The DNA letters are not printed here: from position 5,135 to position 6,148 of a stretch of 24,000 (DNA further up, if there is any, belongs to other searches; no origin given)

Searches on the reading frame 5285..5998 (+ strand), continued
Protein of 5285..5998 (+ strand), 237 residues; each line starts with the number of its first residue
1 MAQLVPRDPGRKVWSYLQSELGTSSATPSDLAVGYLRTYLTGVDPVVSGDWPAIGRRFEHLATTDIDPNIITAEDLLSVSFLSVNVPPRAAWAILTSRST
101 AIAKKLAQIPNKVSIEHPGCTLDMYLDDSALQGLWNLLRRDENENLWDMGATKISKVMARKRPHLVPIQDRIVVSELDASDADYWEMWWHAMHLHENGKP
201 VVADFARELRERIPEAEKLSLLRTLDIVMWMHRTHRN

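Call 99: find_homologous_proteins(query=P0288, max_evalue=1e-10)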
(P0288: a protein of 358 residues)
Query P0288 (358 aa): 445 proteins with E <= 1e-10 among 8000 candidates; the best 120 are listed.
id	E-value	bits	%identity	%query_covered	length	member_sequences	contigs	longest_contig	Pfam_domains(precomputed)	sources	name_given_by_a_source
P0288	3.1e-244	828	100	100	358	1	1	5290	PF01878.25,PF19827.5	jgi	jgi:Family of unknown function (DUF6308)/EVE domain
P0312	1.9e-210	717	87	100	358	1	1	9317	PF01878.25,PF19827.5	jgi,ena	-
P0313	2.3e-194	664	80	100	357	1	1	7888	PF01878.25,PF19827.5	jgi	jgi:predicted RNA-binding protein with PUA-like domain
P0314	3.7e-178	611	73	100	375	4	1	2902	PF01878.25,PF19827.5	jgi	jgi:predicted RNA-binding protein with PUA-like domain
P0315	2.5e-165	568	69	100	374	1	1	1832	PF01878.25,PF19827.5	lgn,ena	-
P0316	5.7e-162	557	67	100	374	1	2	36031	PF01878.25,PF19827.5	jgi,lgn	jgi:hypothetical protein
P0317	3.2e-72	262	54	61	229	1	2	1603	PF19827.5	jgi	jgi:hypothetical protein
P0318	1.5e-67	247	54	60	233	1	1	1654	PF19827.5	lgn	-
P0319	9.1e-67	244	53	60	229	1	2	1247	PF19827.5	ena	-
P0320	6.3e-66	241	53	62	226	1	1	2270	PF19827.5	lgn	-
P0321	7.4e-66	241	55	60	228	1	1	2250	PF19827.5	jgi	jgi:hypothetical protein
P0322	7.1e-65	238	53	60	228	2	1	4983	PF19827.5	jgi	jgi:hypothetical protein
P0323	1.0e-64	237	54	57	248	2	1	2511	PF19827.5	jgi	jgi:hypothetical protein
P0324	5.1e-64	235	52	60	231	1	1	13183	PF19827.5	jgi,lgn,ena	-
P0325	9.2e-64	234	50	61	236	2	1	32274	PF19827.5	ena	-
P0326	7.1e-63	231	56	60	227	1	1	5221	PF19827.5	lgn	-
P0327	2.9e-62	229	51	60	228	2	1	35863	PF19827.5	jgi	jgi:hypothetical protein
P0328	3.4e-62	229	50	61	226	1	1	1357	PF19827.5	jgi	jgi:hypothetical protein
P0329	4.5e-62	229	51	60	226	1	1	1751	PF19827.5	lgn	-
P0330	1.6e-61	227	52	60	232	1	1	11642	PF19827.5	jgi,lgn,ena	-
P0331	1.7e-61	227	51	62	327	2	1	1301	PF19827.5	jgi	-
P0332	2.1e-61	226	53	60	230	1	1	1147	PF19827.5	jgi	jgi:hypothetical protein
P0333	2.5e-61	226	50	61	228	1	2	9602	PF19827.5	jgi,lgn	jgi:hypothetical protein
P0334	2.8e-61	226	54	58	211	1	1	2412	PF19827.5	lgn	-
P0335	6.1e-61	225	54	60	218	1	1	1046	PF19827.5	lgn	-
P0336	1.3e-60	224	49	61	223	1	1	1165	PF19827.5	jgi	jgi:Family of unknown function (DUF6308)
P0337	2.1e-60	223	56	58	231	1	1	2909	PF19827.5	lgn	-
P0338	4.5e-60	222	50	60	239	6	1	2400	PF19827.5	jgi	-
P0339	6.0e-60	222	57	58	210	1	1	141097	PF19827.5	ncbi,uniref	ncbi:DUF6308 family protein [Streptomyces sp. NPDC058084]|uniref:DUF6308 family protein n=1 Tax=Stre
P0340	1.3e-59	220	51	57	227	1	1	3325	PF19827.5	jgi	jgi:Family of unknown function (DUF6308)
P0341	1.3e-59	220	50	60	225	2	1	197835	PF19827.5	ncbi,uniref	ncbi:DUF6308 family protein [Micromonospora chersina]|uniref:DUF6308 family protein n=1 Tax=Micromon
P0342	1.5e-59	220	48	62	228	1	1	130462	PF19827.5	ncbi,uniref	ncbi:DUF6308 family protein [Micromonospora echinofusca]|uniref:DUF6308 family protein n=1 Tax=Micro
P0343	2.0e-59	220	54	59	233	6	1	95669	PF19827.5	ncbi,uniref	ncbi:DUF6308 family protein [Streptomyces bottropensis]|uniref:DUF6308 family protein n=1 Tax=Strept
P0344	2.0e-59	220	52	59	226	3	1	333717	PF19827.5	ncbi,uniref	ncbi:DUF6308 family protein [Streptomyces sp. NPDC020802]|uniref:DUF6308 family protein n=1 Tax=Stre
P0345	3.0e-59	219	50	62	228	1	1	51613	PF19827.5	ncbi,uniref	ncbi:DUF6308 family protein [Micromonospora sp. NPDC023633]|uniref:DUF6308 family protein n=1 Tax=Mi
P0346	3.1e-59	219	53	59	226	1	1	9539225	PF19827.5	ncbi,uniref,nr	ncbi:DUF6308 family protein [Streptomyces sp. Qhu-G9]|uniref:DUF6308 family protein n=1 Tax=Streptom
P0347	3.4e-59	219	45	76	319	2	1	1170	PF19827.5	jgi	jgi:hypothetical protein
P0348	3.6e-59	219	58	56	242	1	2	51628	PF19827.5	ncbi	ncbi:DUF6308 family protein [Streptomyces sp. NPDC054887]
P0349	7.6e-59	218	52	61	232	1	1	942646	PF19827.5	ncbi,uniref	ncbi:DUF6308 family protein [Dactylosporangium sp. NPDC049525]|uniref:DUF6308 family protein n=1 Tax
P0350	9.2e-59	218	53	59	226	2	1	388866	PF19827.5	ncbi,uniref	ncbi:DUF6308 family protein [Streptomyces sp. NPDC057298]|uniref:DUF6308 family protein n=1 Tax=Stre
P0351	9.5e-59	218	57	56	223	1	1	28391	PF19827.5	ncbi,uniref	ncbi:DUF6308 family protein [Streptomyces sp. NPDC056399]|uniref:DUF6308 family protein n=1 Tax=Stre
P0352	1.1e-58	217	52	61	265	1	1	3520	PF19827.5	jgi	jgi:hypothetical protein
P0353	1.3e-58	217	50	61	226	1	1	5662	PF19827.5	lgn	-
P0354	1.4e-58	217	57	59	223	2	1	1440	PF19827.5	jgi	jgi:hypothetical protein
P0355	1.4e-58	217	55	59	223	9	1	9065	PF19827.5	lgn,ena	-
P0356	1.7e-58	217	50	60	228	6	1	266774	PF19827.5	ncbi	ncbi:DUF6308 family protein [Micromonospora sp. L32]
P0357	3.6e-58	216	49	62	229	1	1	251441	PF19827.5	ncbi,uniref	ncbi:DUF6308 family protein [Micromonospora echinofusca]|uniref:DUF6308 family protein n=1 Tax=Micro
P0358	3.6e-58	216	52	61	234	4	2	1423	PF19827.5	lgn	-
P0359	5.5e-58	215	48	62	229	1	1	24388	PF19827.5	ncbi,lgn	ncbi:DUF6308 family protein [Micromonospora sp. NPDC004336]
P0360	5.5e-58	215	49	62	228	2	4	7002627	PF19827.5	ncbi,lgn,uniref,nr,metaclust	ncbi:hypothetical protein GA0070610_2906 [Micromonospora echinofusca]|uniref:Uncharacterized protein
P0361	7.6e-58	215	49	62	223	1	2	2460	PF19827.5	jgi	jgi:hypothetical protein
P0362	8.4e-58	214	57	58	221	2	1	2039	PF19827.5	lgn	-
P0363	1.1e-57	214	49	60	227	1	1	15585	PF19827.5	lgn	-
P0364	1.1e-57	214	50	60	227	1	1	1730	PF19827.5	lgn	-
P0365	1.2e-57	214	44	69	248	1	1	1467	PF19827.5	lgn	-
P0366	1.5e-57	214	49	62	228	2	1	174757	PF19827.5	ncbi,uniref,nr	ncbi:DUF6308 family protein [Micromonospora sp. RP3T]|uniref:DUF6308 family protein n=1 Tax=Micromon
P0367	1.5e-57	214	50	61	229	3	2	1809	PF19827.5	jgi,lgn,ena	jgi:hypothetical protein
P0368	1.6e-57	214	54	58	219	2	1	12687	PF19827.5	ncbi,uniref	ncbi:DUF6308 family protein [Streptomyces sp. NPDC093261]|uniref:DUF6308 family protein n=1 Tax=Stre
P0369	1.6e-57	214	54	58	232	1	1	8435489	PF19827.5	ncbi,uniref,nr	ncbi:hypothetical protein J8N05_18545 [Streptomyces sp. BH-SS-21]|uniref:Uncharacterized protein n=1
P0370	2.1e-57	213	55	56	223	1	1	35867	PF19827.5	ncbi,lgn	ncbi:DUF6308 family protein [Streptomyces sp. NPDC002520]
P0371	2.2e-57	213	53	59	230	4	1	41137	PF19827.5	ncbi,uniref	ncbi:DUF6308 family protein [Streptomyces sp. NPDC096351]|uniref:DUF6308 family protein n=1 Tax=Stre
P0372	2.3e-57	213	57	56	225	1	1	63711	PF19827.5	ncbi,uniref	ncbi:DUF6308 family protein [Streptomyces sp. NPDC014995]|uniref:DUF6308 family protein n=1 Tax=Stre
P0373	2.6e-57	213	55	56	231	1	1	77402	PF19827.5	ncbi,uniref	ncbi:DUF6308 family protein [Streptomyces sp. NPDC059104]|uniref:DUF6308 family protein n=1 Tax=Stre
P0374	2.9e-57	213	56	56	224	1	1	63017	PF19827.5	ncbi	ncbi:DUF6308 family protein [Streptomyces hydrogenans]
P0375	3.0e-57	213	46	62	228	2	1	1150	PF19827.5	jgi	jgi:hypothetical protein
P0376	3.0e-57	213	46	62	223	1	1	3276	PF19827.5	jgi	jgi:hypothetical protein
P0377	3.2e-57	213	55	58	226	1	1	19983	PF19827.5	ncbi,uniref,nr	ncbi:DUF6308 family protein [Streptomyces sp. BE133]|uniref:DUF6308 family protein n=1 Tax=Streptomy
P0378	4.2e-57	212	48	61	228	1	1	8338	PF19827.5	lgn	-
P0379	4.2e-57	212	52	59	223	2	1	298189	PF19827.5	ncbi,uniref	ncbi:DUF6308 family protein [Streptomyces sp. NPDC018057]|uniref:DUF6308 family protein n=1 Tax=uncl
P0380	4.6e-57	212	56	56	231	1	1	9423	PF19827.5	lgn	-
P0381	4.8e-57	212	47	63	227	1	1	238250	PF19827.5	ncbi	ncbi:DUF6308 family protein [Blastococcus sp. SYSU DS0828]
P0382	5.0e-57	212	56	56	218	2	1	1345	PF19827.5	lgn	-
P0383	5.3e-57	212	55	56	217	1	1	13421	PF19827.5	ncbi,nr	ncbi:hypothetical protein Sipo7851_40840 [Streptomyces ipomoeae]|nr:hypothetical protein Sipo7851_40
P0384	5.5e-57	212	55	56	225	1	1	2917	PF19827.5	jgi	jgi:hypothetical protein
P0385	5.5e-57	212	55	56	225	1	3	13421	PF19827.5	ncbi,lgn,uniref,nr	ncbi:DUF6308 family protein [Streptomyces ipomoeae]|uniref:DUF6308 family protein n=1 Tax=Streptomyc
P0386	7.9e-57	211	53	60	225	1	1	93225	PF19827.5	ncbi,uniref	ncbi:DUF6308 family protein [Streptomyces bungoensis]|uniref:DUF6308 family protein n=1 Tax=Streptom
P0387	8.5e-57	211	47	60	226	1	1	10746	PF19827.5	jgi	jgi:hypothetical protein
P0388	9.0e-57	211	51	65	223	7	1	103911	PF19827.5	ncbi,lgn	ncbi:DUF6308 family protein [Streptomyces sp. NPDC001494]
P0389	1.1e-56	211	54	59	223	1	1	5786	PF19827.5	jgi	jgi:hypothetical protein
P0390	1.2e-56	211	57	56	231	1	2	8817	PF19827.5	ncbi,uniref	ncbi:DUF6308 family protein [Streptomyces sp. NPDC058676]|uniref:DUF6308 family protein n=1 Tax=uncl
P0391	1.3e-56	211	55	58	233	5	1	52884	PF19827.5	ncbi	-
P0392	1.4e-56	210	52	56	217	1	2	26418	PF19827.5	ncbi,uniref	ncbi:DUF6308 family protein [Streptomyces sp. NPDC058955]|uniref:DUF6308 family protein n=1 Tax=uncl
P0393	1.4e-56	210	56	56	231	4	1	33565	PF19827.5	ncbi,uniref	ncbi:DUF6308 family protein [Streptomyces tibetensis]|uniref:DUF6308 family protein n=1 Tax=Streptom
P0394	1.4e-56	210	51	59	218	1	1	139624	PF19827.5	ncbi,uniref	ncbi:DUF6308 family protein [Streptomyces sp. NPDC048415]|uniref:DUF6308 family protein n=1 Tax=Stre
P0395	1.6e-56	210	46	62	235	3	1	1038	PF19827.5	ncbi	-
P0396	1.7e-56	210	55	58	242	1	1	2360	PF19827.5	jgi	jgi:hypothetical protein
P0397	1.9e-56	210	47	65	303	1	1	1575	PF19827.5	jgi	jgi:hypothetical protein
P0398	2.0e-56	210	49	62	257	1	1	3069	PF19827.5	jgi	jgi:hypothetical protein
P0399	2.0e-56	210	55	59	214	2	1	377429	PF19827.5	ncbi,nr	ncbi:hypothetical protein ALMP_72450 [Streptomyces sp. A012304]|nr:hypothetical protein ALMP_72450 [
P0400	2.0e-56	210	49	62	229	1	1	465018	PF19827.5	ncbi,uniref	ncbi:DUF6308 family protein [Micromonospora sp. DT227]|uniref:DUF6308 family protein n=1 Tax=Micromo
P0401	2.1e-56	210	55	58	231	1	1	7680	PF19827.5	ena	-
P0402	2.2e-56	210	53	60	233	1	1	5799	PF19827.5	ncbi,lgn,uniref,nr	ncbi:DUF6308 family protein [Streptomyces sp. WELS2]|uniref:DUF6308 family protein n=1 Tax=Streptomy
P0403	2.3e-56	210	47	62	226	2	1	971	PF19827.5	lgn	-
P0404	2.7e-56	210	54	60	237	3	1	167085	PF19827.5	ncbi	ncbi:DUF6308 family protein [Streptomyces sp. NPDC055055]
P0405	3.4e-56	209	55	58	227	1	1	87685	PF19827.5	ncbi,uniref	ncbi:DUF6308 family protein [Streptomyces sp. NPDC056304]|uniref:DUF6308 family protein n=1 Tax=Stre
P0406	4.0e-56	209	52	56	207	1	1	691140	PF19827.5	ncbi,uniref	ncbi:DUF6308 family protein [Micromonospora sp. NPDC049301]|uniref:DUF6308 family protein n=1 Tax=Mi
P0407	4.6e-56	209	54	56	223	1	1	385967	PF19827.5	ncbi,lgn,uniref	ncbi:DUF6308 family protein [Streptomyces pristinaespiralis]|uniref:DUF6308 family protein n=1 Tax=S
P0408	4.8e-56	209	54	59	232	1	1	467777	PF19827.5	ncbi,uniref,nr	ncbi:DUF6308 family protein [Streptomyces sp. NBC_00568]|uniref:DUF6308 family protein n=1 Tax=Strep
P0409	5.4e-56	209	55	56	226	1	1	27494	PF19827.5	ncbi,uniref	ncbi:DUF6308 family protein [Streptomyces sp. wa1064]|uniref:DUF6308 family protein n=1 Tax=Streptom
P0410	5.9e-56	208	55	58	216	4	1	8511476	PF19827.5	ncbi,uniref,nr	ncbi:DUF6308 family protein [Streptomyces sp. NBC_00239]|uniref:DUF6308 family protein n=1 Tax=Strep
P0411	5.9e-56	208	55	59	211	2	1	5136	PF19827.5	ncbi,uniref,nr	ncbi:hypothetical protein C7C46_30995 [Streptomyces tateyamensis]|uniref:Uncharacterized protein n=1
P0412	6.0e-56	208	54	60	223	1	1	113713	PF19827.5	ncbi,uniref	ncbi:DUF6308 family protein [Streptomyces hydrogenans]|uniref:DUF6308 family protein n=1 Tax=Strepto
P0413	6.1e-56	208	55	58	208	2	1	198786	PF19827.5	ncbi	ncbi:DUF6308 family protein [Streptomyces sp. NPDC001774]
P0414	7.2e-56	208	55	58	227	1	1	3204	PF19827.5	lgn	-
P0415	7.4e-56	208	55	58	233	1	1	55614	PF19827.5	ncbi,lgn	ncbi:DUF6308 family protein [Streptomyces sp. NPDC004788]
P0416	7.8e-56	208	55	59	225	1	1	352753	PF19827.5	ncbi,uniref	ncbi:DUF6308 family protein [Streptomyces sp. NPDC006516]|uniref:DUF6308 family protein n=1 Tax=Stre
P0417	8.6e-56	208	55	56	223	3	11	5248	PF19827.5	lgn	-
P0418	1.0e-55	208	56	56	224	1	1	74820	PF19827.5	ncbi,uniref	ncbi:DUF6308 family protein [Streptomyces zaomyceticus]|uniref:DUF6308 family protein n=1 Tax=Strept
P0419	1.1e-55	208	56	56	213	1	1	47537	PF19827.5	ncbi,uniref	ncbi:DUF6308 family protein [Streptomyces sp. NPDC019507]|uniref:DUF6308 family protein n=1 Tax=Stre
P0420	1.2e-55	207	48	60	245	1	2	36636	PF19827.5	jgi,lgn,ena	jgi:hypothetical protein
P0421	1.3e-55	207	55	58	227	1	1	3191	PF19827.5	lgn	-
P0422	1.3e-55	207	54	59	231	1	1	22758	PF19827.5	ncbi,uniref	ncbi:DUF6308 family protein [Streptomyces zaomyceticus]|uniref:DUF6308 family protein n=1 Tax=Strept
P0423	1.3e-55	207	52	59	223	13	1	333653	PF19827.5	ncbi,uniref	ncbi:DUF6308 family protein [Streptomyces sp. NPDC008265]|uniref:DUF6308 family protein n=1 Tax=Stre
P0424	1.4e-55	207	55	56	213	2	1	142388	PF19827.5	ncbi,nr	ncbi:hypothetical protein GTY57_06680 [Streptomyces sp. SID5475]|nr:hypothetical protein [Streptomyc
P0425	1.4e-55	207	56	56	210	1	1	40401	PF19827.5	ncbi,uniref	ncbi:DUF6308 family protein [Streptomyces sp. NPDC093591]|uniref:DUF6308 family protein n=1 Tax=Stre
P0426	1.5e-55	207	55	58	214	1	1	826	PF19827.5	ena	-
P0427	1.6e-55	207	48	61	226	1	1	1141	PF19827.5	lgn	-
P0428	1.8e-55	207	54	58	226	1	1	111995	PF19827.5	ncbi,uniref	ncbi:DUF6308 family protein [Streptomyces sp. NPDC049970]|uniref:DUF6308 family protein n=1 Tax=Stre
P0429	1.8e-55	207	56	56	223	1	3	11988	PF19827.5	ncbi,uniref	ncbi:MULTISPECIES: DUF6308 family protein [unclassified Streptomyces]|uniref:DUF6308 family protein 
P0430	2.0e-55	207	47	62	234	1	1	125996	PF19827.5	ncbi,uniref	ncbi:DUF6308 family protein [Micromonospora sp. NPDC002717]|uniref:DUF6308 family protein n=1 Tax=Mi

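Call 100: find_encoding_contigs(protein=P0316, flank=7000, max_places=2)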
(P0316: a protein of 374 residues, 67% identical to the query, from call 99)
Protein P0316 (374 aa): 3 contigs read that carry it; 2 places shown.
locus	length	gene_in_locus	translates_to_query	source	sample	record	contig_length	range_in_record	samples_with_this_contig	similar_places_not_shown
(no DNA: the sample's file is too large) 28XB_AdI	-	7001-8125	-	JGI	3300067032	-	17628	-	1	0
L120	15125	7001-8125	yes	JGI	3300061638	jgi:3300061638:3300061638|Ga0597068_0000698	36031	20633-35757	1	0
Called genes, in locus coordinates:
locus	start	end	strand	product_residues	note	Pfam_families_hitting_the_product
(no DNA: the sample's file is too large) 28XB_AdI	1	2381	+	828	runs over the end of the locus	PF01804:Penicil_amidase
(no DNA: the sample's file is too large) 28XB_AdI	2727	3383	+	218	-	-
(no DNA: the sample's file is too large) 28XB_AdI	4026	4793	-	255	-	-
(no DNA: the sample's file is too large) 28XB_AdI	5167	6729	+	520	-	PF10282:Lactonase (faint)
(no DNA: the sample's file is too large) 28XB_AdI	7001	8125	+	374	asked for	PF01878:EVE, PF19827:DUF6308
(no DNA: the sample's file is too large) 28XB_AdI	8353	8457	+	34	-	-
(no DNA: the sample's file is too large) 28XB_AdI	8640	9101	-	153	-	-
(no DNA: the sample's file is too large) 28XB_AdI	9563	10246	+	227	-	-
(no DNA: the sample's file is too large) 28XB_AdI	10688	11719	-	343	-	-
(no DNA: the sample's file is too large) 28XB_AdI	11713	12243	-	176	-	PF04542:Sigma70_r2 (weak), PF22029:PhyR_sigma2, PF07638:Sigma70_ECF (faint), PF08281:Sigma70_r4_2, PF04545:Sigma70_r4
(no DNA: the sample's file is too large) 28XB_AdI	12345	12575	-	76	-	-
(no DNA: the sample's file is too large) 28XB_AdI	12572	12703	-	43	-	-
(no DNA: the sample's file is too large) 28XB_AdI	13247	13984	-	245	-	-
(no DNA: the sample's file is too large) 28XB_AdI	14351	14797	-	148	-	-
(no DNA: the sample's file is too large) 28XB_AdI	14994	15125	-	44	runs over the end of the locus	?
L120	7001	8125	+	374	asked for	PF01878:EVE, PF19827:DUF6308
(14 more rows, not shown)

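Call 101: find_encoding_contigs(protein=P0312, flank=7000, max_places=2)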
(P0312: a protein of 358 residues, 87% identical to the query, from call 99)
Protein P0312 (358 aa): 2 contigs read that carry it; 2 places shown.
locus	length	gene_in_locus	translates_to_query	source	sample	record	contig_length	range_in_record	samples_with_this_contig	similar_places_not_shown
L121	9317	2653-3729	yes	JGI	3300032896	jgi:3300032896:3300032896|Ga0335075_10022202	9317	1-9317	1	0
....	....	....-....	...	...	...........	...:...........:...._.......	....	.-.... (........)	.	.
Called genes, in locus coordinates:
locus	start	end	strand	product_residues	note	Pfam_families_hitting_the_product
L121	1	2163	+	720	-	?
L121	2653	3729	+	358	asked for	PF01878:EVE, PF19827:DUF6308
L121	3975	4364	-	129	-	-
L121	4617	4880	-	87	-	-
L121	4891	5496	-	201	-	-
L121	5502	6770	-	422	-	-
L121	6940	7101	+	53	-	-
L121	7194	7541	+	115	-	-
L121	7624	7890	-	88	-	PF00392:GntR, PF14502:HTH_41 (weak)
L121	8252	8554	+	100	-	-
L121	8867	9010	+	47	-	-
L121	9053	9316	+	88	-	?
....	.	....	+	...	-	?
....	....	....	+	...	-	-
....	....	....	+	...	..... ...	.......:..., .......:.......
